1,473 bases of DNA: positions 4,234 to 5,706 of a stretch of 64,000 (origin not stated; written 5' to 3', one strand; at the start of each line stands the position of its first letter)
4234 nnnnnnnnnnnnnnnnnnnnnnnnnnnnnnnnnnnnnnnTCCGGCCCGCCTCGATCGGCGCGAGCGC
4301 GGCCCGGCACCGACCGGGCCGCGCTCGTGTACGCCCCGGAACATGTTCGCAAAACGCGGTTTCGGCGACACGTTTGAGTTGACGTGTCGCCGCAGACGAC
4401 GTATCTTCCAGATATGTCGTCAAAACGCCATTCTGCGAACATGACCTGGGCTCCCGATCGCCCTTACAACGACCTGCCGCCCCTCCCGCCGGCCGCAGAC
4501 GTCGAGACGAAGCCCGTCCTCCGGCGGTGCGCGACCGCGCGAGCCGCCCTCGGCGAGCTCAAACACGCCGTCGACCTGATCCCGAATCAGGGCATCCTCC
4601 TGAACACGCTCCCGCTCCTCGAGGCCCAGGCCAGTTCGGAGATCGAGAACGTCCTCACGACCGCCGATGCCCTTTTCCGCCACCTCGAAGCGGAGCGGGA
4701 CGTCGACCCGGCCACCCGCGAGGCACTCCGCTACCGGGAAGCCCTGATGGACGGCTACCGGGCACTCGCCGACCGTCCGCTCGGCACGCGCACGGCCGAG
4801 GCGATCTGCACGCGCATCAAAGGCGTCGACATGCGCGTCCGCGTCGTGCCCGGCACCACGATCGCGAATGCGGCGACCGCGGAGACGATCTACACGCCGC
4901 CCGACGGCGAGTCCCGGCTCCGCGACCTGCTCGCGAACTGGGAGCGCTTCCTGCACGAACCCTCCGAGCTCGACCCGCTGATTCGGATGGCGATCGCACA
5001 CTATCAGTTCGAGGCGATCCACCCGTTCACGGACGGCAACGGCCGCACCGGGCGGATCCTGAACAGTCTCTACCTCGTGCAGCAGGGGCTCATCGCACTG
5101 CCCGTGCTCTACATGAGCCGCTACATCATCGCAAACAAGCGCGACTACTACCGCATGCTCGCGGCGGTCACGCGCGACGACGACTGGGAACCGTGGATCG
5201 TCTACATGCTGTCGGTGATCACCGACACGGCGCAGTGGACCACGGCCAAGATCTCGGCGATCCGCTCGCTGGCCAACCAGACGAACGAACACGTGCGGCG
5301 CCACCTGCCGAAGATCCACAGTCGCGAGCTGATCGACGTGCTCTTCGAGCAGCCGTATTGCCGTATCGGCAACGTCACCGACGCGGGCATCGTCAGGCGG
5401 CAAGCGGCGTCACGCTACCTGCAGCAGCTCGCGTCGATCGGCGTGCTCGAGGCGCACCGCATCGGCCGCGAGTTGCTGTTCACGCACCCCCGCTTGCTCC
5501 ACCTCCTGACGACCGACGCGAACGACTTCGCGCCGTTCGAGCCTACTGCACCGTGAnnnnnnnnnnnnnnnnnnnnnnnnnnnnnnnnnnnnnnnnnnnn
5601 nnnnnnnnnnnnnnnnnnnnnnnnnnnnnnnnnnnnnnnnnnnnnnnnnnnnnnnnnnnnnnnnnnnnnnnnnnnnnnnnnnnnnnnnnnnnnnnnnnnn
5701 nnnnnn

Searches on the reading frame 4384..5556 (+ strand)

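Call 35: search_protein_families(library=pfam, proteins=[window:4384-5556:+], max_evalue=0.00001)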
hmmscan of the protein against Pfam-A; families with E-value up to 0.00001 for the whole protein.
window:4384-5556:+ (390 aa): 3 families
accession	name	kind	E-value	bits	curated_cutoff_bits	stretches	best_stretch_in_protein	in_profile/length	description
PF21248.3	SoFic-like_C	-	2.2e-31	108.3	27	1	296-371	1-76/76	Protein adenylyltransferase SoFic-like, C-terminal domain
PF13784.11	Fic_N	-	1.2e-22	80.1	26.7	1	46-125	1-81/82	Fic/DOC family N-terminal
PF02661.23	Fic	-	1.5e-14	55.1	24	1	168-231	31-93/93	Fic/DOC family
